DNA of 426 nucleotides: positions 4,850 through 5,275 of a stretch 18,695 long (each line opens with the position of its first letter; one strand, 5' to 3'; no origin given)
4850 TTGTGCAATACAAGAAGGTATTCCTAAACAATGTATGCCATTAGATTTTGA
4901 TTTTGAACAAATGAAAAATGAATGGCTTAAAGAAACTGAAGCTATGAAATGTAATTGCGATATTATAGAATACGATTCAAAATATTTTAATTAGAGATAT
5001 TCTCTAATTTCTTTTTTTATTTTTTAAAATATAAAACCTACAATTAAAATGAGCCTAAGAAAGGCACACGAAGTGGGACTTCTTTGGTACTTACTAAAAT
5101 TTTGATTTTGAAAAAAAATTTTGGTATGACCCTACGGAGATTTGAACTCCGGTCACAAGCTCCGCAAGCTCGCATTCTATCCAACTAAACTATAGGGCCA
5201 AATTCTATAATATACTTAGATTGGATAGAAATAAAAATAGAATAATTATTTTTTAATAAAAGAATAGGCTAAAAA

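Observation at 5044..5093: Conserved 50-nt GC-rich hairpin element about 32 nt downstream of BOTH tRNA-Arg genes: candidate undescribed small RNA or cis element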

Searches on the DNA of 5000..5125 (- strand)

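Call 41: search_rna_families(source=window, start=5000, end=5125, threshold=evalue, max_evalue=10, show_alignments=3)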
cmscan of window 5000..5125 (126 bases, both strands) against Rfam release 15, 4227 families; matches with E-value up to 10: 5.
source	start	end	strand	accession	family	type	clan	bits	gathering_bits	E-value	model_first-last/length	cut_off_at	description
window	5083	5114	+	RF01318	CRISPR-DR5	Gene; CRISPR;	CL00015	14.8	40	7.5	1-37/37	no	CRISPR RNA direct repeat element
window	5009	5115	+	RF00477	snosnR66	Gene; snRNA; snoRNA; CD-box;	-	14.5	65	9.8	1-104/104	no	Small nucleolar RNA snR66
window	5009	5111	-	RF02546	LSU_trypano_mito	Gene; rRNA;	CL00112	14.2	60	0.24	201-561/561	no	Trypanosomatid mitochondrial large subunit ribosomal RNA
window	5060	5122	-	RF04181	rteR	Gene; sRNA;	-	13.3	72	9.9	1-84/84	no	rteR sRNA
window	5000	5087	-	RF02267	Vax2os1_2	Gene; lncRNA;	-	2.5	55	4.6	234-314/466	3'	Vax2os1 conserved region 2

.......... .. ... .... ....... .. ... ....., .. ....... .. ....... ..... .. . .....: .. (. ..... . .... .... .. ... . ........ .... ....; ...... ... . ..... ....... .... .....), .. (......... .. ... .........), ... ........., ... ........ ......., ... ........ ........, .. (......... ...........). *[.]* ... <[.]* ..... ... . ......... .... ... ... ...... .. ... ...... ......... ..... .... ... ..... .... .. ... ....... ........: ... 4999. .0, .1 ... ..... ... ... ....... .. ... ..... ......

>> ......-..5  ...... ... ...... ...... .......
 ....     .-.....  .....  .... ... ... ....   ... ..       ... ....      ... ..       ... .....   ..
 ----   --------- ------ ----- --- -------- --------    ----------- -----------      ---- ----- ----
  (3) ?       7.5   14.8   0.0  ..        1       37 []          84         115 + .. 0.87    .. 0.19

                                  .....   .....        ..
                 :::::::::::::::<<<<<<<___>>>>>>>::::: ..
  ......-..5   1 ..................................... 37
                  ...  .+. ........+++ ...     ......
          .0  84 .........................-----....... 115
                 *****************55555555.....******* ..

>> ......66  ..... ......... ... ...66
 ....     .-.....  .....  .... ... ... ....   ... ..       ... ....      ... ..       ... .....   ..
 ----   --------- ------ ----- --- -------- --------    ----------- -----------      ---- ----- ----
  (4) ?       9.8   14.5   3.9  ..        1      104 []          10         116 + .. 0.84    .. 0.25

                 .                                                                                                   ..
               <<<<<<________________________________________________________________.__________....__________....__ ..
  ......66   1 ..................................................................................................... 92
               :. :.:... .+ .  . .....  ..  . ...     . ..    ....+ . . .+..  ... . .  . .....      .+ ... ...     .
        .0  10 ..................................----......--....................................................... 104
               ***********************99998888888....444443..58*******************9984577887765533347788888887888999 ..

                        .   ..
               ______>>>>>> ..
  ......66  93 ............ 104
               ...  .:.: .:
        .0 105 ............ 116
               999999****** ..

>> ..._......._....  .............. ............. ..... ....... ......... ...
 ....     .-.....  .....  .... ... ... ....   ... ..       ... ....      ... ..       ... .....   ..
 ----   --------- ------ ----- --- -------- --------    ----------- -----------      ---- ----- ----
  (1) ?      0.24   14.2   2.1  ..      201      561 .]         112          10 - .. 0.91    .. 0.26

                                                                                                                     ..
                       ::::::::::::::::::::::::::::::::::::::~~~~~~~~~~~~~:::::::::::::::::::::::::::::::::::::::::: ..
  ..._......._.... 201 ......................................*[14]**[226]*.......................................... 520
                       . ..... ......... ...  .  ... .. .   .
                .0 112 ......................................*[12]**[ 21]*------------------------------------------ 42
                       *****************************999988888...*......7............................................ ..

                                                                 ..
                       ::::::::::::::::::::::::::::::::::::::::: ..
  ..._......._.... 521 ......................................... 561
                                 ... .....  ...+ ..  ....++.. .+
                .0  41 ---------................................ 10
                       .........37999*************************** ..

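Call 47: search_dna_similar(query=window:5034-5103:-, collection=phages, mode=distant, max_evalue=10, max_rows=10)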
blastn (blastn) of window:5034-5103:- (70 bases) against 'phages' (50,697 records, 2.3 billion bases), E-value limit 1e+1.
Records with a match: 14; places in all: 14; records where one place covers at least 80% of the query: 0.
Best place of each record, by identity: 95-99% 2; 90-95% 12.
By first word of the organism name: Klebsiella 11; Acinetobacter 1; Mycobacterium 1; Roseobacter 1.
By host as written in the record: Klebsiella pneumoniae 10; Acinetobacter baumannii AbAK03 1; Klebsiella sp. 1; Mycobacterium smegmatis mc2 155 1; Roseobacter sp. (CHUG lineage) 1.
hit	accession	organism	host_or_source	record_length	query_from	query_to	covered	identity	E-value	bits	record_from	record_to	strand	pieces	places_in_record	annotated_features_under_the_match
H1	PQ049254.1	Acinetobacter phage vB_AbaP_Indie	Acinetobacter baumannii AbAK03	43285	4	29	37%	92.6%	5e-1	37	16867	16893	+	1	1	endolysin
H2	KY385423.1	Klebsiella phage vB_KpnP_KpV74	Klebsiella pneumoniae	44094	4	29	37%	92.6%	5e-1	37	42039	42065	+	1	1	putative endolysin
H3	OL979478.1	Klebsiella phage Kpn BHU1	Klebsiella pneumoniae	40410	4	29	37%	92.6%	5e-1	37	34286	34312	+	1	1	primase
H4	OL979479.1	Klebsiella phage Kpn BHU2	Klebsiella pneumoniae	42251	4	29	37%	92.6%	5e-1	37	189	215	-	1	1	minor tail protein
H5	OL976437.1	Klebsiella phage Kpn BHU3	Klebsiella pneumoniae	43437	4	29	37%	92.6%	5e-1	37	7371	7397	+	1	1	primase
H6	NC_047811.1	Klebsiella phage vB_KpnP_KpV74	Klebsiella pneumoniae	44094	4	29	37%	92.6%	5e-1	37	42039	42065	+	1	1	putative endolysin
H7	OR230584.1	Klebsiella phage QL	Klebsiella pneumoniae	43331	4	29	37%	92.6%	5e-1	37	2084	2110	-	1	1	putative endolysin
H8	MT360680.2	Klebsiella virus 2019KP1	Klebsiella pneumoniae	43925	4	29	37%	92.6%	5e-1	37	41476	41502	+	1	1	endolysin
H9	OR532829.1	Klebsiella phage RCIP0035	Klebsiella pneumoniae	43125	4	29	37%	92.6%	5e-1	37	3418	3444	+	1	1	hypothetical protein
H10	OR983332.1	Klebsiella phage Kpph9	Klebsiella pneumoniae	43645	4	29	37%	92.6%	5e-1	37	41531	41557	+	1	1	endolysin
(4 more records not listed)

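Call 64: build_rna_model(alignment_id=A3, structure=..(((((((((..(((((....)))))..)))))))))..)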
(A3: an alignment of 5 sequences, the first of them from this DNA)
Model R1 built from alignment A3 (5 sequences, 40 columns); structure: as given.
model positions 39; base pairs 14; branch points 0; effective number of sequences 5; information 1.153 bits per position. Calibrated on 0.2 Mb of random sequence (short: E-values are rough).
structure used (alignment columns):
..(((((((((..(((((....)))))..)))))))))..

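Call 65: search_with_rna_model(model_id=R1, sources=[window, L001, L002, L003, L004, L005, L006, L007, L008, L009, L010, L011, L012, L013, L014, L015, L016, L017, L018, L020, L021, L022], max_evalue=10, show_alignments=10)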
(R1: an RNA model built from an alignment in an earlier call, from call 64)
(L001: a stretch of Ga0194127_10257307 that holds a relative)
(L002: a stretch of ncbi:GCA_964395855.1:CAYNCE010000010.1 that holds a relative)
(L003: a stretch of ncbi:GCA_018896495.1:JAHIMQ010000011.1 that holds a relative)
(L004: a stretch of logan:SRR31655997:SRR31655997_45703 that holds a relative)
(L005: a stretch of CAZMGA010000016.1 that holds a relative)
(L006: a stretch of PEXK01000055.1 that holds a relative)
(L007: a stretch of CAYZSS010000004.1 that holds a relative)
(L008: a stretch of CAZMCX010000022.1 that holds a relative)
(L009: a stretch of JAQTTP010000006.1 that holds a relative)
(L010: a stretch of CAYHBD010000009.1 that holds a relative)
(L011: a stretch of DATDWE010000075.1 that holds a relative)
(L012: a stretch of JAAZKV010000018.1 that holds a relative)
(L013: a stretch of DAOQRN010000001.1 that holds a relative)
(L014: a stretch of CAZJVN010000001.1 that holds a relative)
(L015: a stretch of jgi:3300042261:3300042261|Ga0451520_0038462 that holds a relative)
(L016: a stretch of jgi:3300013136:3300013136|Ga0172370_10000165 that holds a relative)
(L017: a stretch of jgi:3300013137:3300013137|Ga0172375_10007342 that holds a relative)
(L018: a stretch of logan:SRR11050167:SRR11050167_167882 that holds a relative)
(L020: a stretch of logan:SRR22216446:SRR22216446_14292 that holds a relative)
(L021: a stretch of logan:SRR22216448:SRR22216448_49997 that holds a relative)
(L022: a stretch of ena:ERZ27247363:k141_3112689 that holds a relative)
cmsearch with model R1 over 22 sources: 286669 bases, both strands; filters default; matches with E-value up to 10: 14.
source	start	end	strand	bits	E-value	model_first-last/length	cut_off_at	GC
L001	30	68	-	58.3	7.3e-15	1-39/39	no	0.44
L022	1496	1535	+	57.3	1.5e-14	1-39/39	no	0.5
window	5052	5089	-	55.9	4.2e-14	1-39/39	no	0.47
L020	10036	10075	+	55.2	6.9e-14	1-39/39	no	0.47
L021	5210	5249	+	55.2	6.9e-14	1-39/39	no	0.47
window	17722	17759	+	52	6.8e-13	1-39/39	no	0.55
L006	11322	11360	+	40.8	2.2e-09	1-39/39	no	0.54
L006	230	268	+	39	8e-09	1-39/39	no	0.44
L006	125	163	+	36.8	3.8e-08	1-39/39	no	0.44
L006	173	213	+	20.7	0.0044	1-39/39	no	0.34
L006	8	45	+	19.7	0.0088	1-39/39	no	0.39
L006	55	92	+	19.6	0.0098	1-39/39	no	0.39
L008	9400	9442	-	14.5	0.36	1-39/39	no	0.4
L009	13399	13441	+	13.1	1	1-39/39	no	0.4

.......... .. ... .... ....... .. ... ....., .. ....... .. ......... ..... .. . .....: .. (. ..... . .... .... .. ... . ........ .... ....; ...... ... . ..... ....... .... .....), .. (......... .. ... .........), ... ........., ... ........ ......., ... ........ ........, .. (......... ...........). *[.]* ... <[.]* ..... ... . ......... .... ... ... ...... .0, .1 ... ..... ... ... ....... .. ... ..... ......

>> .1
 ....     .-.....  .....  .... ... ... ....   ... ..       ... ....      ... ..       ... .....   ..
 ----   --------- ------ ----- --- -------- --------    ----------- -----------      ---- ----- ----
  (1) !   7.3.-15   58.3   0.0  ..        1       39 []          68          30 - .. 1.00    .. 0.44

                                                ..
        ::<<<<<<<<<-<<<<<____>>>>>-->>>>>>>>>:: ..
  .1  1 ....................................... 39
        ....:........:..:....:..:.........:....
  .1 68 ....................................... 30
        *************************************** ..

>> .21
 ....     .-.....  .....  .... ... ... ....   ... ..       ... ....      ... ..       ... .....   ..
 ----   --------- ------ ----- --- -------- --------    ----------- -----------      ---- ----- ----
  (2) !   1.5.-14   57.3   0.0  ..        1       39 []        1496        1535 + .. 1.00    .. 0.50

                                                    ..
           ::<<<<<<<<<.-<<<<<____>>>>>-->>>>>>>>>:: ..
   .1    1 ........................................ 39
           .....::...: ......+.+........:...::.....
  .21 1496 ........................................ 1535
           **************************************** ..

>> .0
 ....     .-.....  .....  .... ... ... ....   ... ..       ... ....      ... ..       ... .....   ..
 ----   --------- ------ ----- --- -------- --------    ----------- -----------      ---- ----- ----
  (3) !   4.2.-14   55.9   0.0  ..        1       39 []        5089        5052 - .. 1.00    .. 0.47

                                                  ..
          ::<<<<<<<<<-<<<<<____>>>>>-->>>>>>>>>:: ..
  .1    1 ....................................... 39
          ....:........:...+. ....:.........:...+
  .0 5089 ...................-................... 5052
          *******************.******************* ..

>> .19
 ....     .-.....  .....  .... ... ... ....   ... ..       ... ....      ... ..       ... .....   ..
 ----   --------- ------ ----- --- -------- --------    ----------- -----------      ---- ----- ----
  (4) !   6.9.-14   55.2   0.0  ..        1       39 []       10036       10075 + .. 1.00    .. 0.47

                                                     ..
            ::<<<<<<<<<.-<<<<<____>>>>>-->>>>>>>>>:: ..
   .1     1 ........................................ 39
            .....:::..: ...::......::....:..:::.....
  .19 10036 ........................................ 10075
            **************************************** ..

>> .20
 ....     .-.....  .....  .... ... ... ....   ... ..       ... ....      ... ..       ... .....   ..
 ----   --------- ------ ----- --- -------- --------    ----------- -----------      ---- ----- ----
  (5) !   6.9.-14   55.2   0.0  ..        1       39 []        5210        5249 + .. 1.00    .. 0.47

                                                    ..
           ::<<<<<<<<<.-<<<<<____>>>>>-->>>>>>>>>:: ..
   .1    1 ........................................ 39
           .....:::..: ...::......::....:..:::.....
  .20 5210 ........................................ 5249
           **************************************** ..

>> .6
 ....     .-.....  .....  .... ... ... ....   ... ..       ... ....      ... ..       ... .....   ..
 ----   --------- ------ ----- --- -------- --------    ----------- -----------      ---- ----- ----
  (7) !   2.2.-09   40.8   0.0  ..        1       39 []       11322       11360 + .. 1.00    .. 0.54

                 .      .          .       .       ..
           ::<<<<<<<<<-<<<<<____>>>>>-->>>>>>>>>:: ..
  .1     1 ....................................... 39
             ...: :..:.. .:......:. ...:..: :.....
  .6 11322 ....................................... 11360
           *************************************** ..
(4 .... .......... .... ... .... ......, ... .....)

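Call 71: search_with_rna_model(model_id=R1, sources=[window, L001, L006, L020, L022], max_evalue=0.05, make_alignment=true)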
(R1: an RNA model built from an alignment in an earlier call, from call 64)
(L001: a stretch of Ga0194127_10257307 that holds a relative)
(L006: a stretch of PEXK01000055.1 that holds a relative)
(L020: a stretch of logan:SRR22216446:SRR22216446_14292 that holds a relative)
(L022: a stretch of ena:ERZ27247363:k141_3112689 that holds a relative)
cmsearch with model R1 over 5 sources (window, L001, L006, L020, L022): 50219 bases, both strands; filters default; matches with E-value up to 0.05: 11.
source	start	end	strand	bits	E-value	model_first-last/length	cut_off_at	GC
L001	30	68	-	58.3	1.3e-15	1-39/39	no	0.44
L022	1496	1535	+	57.3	2.6e-15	1-39/39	no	0.5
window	5052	5089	-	55.9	7.4e-15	1-39/39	no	0.47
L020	10036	10075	+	55.2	1.2e-14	1-39/39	no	0.47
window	17722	17759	+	52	1.2e-13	1-39/39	no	0.55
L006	11322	11360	+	40.8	3.9e-10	1-39/39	no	0.54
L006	230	268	+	39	1.4e-09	1-39/39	no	0.44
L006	125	163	+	36.8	6.7e-09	1-39/39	no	0.44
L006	173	213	+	20.7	0.00077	1-39/39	no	0.34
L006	8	45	+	19.7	0.0015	1-39/39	no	0.39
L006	55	92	+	19.6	0.0017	1-39/39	no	0.39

Alignment A4: 11 matches aligned to the model, 45 columns, each read 5' to 3' on its own strand. Consensus structure (alignment columns), stored with it:
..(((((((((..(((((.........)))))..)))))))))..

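Call 73: build_rna_model(alignment_id=A4)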
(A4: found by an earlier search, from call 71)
Model R2 built from alignment A4 (11 sequences, 45 columns); structure: stored with the alignment.
model positions 38; base pairs 14; branch points 0; effective number of sequences 11; information 1.193 bits per position. Calibrated on 0.2 Mb of random sequence (short: E-values are rough).
structure used (alignment columns):
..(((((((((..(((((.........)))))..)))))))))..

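Call 74: search_with_rna_model(model_id=R2, sources=[window, L001, L002, L003, L004, L005, L006, L007, L008, L009, L010, L011, L012, L013, L014, L015, L016, L017, L018, L020, L021, L022], max_evalue=5, show_alignments=0)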
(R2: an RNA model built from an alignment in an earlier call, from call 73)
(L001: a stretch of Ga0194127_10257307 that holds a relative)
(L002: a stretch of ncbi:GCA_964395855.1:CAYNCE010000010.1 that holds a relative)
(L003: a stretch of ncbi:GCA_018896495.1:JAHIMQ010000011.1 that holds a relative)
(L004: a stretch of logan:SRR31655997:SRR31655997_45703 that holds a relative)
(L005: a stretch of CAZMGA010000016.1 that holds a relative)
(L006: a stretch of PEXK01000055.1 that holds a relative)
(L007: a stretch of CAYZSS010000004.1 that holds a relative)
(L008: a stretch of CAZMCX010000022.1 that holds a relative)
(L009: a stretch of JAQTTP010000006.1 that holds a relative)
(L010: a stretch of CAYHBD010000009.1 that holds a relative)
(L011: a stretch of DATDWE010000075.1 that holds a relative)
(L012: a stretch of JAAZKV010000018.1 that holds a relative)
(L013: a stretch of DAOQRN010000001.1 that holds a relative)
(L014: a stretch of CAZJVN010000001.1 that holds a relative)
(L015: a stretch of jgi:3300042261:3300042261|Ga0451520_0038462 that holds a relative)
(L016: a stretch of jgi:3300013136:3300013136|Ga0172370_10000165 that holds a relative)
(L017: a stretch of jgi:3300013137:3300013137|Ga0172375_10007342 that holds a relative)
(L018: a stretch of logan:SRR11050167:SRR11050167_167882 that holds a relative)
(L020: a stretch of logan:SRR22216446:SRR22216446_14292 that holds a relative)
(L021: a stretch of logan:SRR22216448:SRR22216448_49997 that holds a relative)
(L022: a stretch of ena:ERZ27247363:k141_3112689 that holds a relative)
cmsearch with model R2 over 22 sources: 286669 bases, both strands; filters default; matches with E-value up to 5: 13.
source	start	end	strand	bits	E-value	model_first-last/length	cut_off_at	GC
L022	1496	1535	+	53.8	1.2e-10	1-38/38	no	0.5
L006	125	163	+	52.6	2.4e-10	1-38/38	no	0.44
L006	230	268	+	52.1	3.2e-10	1-38/38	no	0.44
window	5052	5089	-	51.7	4.1e-10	1-38/38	no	0.47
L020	10036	10075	+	51.6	4.3e-10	1-38/38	no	0.47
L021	5210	5249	+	51.6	4.3e-10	1-38/38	no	0.47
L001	30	68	-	49.7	1.4e-09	1-38/38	no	0.44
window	17722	17759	+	49.7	1.4e-09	1-38/38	no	0.55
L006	11322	11360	+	48.7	2.4e-09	1-38/38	no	0.54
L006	8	45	+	48.5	2.7e-09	1-38/38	no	0.39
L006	55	92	+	48.5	2.7e-09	1-38/38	no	0.39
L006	173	213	+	39.8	4.8e-07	1-38/38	no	0.34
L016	17000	17040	+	12.9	3.8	1-38/38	no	0.24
